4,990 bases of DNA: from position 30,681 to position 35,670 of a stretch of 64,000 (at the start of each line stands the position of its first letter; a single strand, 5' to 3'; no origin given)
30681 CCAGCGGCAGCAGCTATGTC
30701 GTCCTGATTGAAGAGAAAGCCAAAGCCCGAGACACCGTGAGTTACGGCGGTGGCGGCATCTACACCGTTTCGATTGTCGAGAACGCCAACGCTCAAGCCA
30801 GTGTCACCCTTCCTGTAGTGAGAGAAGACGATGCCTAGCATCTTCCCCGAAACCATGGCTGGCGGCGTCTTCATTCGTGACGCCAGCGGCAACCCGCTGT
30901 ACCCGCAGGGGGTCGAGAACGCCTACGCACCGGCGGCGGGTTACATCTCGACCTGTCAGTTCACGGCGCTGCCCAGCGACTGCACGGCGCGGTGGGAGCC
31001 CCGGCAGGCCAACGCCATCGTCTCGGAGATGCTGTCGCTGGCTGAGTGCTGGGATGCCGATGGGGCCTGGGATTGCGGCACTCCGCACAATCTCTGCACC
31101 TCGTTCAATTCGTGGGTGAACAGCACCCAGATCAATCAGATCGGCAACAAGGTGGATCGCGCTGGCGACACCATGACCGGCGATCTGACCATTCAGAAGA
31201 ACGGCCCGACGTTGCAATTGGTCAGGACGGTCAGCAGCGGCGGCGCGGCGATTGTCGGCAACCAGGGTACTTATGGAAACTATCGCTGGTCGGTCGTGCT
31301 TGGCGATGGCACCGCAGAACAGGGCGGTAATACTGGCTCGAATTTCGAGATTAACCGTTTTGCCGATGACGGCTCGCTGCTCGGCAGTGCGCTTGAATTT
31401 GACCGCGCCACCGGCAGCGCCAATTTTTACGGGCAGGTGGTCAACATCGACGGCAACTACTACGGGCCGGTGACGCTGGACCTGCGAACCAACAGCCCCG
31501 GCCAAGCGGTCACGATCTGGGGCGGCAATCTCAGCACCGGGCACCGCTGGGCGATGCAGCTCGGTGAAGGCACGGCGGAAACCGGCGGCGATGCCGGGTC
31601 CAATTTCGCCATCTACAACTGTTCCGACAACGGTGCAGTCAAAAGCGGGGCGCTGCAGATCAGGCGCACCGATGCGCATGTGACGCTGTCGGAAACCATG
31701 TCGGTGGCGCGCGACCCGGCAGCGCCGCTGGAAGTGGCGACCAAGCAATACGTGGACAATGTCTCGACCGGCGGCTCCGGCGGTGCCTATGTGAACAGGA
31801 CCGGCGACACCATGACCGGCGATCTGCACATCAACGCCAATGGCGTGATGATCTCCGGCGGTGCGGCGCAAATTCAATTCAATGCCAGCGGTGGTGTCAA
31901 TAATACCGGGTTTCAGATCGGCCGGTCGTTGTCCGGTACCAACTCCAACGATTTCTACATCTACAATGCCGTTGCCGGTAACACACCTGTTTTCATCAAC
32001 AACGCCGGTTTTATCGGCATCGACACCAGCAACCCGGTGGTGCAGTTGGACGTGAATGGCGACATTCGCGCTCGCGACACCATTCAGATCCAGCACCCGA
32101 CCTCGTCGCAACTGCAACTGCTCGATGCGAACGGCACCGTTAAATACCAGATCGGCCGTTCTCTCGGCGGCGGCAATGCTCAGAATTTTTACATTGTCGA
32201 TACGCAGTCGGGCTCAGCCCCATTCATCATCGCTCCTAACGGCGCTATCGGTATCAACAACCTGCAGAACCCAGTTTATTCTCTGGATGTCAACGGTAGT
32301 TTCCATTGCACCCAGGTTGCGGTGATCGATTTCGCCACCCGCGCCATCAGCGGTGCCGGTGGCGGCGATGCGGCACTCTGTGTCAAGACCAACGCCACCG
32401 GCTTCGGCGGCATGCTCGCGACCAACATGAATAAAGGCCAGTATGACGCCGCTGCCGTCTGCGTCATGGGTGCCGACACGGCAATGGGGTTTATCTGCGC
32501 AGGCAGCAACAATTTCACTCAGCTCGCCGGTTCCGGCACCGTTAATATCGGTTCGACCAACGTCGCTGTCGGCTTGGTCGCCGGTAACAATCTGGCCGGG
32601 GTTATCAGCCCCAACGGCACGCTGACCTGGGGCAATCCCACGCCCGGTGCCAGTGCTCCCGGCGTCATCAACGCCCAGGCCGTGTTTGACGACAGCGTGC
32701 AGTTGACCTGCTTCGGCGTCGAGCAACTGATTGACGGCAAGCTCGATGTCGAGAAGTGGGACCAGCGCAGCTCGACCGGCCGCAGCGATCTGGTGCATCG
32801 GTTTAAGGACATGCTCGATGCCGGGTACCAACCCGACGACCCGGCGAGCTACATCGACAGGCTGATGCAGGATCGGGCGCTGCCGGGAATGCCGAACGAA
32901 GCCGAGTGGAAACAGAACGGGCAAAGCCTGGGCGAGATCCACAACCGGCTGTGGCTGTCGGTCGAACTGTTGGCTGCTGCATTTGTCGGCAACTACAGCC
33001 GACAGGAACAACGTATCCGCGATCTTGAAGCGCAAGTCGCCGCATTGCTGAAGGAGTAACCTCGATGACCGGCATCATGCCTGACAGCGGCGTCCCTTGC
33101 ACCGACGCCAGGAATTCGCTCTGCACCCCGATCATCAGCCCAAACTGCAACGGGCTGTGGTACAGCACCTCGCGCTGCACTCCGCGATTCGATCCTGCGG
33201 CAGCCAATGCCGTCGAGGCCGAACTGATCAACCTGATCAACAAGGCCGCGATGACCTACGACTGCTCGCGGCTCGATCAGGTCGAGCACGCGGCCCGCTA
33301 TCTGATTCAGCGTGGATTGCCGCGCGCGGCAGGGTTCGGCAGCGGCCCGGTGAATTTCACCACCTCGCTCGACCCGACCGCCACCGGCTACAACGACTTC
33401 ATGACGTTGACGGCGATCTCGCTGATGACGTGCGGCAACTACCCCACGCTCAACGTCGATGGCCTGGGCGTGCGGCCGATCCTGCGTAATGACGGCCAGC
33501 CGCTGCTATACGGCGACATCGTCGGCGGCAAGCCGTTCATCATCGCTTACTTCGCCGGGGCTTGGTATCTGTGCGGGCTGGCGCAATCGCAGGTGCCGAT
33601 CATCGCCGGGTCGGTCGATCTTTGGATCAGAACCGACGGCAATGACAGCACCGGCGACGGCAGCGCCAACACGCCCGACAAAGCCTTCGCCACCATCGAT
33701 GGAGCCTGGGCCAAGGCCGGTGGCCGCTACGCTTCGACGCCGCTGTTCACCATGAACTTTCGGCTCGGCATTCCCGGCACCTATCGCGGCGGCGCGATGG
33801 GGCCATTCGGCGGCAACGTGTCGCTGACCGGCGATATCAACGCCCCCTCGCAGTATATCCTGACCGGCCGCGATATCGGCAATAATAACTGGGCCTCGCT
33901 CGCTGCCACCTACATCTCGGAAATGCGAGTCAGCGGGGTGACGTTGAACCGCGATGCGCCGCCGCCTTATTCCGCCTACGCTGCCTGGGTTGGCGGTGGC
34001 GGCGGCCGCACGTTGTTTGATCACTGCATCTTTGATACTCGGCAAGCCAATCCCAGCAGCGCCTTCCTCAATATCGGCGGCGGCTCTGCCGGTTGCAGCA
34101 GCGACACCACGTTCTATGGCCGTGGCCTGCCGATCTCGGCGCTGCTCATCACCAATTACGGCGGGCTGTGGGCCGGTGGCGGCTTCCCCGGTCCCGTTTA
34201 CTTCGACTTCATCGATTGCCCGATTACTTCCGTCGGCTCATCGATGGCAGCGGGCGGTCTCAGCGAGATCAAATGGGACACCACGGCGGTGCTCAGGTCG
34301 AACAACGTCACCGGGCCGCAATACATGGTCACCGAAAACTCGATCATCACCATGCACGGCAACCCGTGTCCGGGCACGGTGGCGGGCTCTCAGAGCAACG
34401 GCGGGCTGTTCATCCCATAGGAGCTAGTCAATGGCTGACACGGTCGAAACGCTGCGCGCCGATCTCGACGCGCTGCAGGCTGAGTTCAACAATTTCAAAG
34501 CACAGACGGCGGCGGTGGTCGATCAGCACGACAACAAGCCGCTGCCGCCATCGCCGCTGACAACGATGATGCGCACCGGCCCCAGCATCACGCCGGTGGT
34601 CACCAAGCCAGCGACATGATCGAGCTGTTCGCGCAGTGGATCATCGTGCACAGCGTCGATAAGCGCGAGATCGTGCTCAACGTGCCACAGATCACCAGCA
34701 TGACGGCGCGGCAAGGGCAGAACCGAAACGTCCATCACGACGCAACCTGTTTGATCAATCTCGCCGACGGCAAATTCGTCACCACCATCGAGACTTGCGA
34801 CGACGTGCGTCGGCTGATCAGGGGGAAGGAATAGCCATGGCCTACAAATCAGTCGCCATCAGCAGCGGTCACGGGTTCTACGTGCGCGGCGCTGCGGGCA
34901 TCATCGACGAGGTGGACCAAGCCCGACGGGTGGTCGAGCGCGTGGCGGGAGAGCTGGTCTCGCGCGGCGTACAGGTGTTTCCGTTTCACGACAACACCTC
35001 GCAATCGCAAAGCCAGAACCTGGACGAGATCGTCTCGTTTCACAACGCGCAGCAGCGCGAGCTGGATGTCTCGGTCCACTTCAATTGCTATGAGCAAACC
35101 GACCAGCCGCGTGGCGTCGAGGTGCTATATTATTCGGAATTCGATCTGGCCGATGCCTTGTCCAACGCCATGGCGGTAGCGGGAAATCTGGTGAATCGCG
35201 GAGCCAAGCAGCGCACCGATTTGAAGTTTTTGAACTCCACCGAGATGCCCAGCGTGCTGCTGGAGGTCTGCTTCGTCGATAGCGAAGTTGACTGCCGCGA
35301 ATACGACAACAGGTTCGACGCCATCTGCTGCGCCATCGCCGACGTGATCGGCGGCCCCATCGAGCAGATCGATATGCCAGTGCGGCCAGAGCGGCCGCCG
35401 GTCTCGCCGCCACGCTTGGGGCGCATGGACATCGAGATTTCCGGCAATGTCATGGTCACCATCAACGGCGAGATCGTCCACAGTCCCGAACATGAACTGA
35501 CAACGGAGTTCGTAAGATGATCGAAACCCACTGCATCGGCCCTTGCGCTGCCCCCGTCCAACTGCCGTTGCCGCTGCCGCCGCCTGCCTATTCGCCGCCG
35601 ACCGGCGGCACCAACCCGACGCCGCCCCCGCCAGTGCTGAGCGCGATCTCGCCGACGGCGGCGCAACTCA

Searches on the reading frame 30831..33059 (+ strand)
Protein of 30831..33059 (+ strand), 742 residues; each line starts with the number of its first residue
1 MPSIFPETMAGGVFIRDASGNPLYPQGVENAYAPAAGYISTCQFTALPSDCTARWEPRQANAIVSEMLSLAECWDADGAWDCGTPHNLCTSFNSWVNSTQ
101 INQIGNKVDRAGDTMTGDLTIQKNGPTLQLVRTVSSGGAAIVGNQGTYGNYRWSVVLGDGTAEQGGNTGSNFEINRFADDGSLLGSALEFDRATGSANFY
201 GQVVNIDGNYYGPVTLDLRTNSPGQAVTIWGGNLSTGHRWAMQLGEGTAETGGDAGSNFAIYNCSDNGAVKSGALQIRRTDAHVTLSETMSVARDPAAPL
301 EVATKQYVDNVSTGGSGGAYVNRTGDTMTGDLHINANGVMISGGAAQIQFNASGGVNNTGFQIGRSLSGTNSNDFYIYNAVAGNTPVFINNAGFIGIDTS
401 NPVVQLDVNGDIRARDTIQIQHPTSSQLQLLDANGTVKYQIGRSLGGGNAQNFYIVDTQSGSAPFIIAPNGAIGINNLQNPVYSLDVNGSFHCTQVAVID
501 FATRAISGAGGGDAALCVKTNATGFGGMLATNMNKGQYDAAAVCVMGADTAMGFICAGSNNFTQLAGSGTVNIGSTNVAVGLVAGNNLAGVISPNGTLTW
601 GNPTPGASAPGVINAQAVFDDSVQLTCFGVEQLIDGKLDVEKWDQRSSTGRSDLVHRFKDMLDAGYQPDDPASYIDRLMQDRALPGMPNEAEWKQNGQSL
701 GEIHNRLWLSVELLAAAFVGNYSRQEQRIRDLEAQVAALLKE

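Call 7: search_protein_families(library=phrogs, proteins=[window:30831-33059:+], max_evalue=0.001)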
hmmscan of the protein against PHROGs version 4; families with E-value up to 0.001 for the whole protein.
window:30831-33059:+ (742 aa): 5 families
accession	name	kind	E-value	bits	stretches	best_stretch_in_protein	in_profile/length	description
phrog_29706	-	tail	1.2e-09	37.9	2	238-288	557-606/657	tail spike protein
phrog_4013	-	unknown function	6.7e-09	35.9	2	101-198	294-382/659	-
phrog_11011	-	tail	3.5e-08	32.7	1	316-358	71-113/1291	long tail fiber protein distal subunit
phrog_3639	-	tail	7.4e-06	26.3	0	286-403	214-305/474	minor tail protein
phrog_8443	-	tail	0.00051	20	0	316-572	273-487/636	tail fiber protein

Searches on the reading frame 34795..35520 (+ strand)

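Call 82: search_protein_families(library=phrogs, proteins=[window:34795-35520:+], max_evalue=0.001)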
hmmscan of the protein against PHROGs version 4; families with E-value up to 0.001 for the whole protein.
window:34795-35520:+ (241 aa): 5 families
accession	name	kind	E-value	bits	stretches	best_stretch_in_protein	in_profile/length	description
phrog_435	-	lysis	3.6e-45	156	1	13-185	108-281/556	endolysin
phrog_489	-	lysis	4.4e-16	59.8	1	18-194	165-355/459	endolysin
phrog_12727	-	lysis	3.1e-15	57.4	1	18-189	163-342/393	endolysin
phrog_2742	-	lysis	7e-12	46.4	1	20-182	4-174/318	endolysin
phrog_13214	-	unknown function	2.7e-06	28.2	1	134-167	19-53/55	-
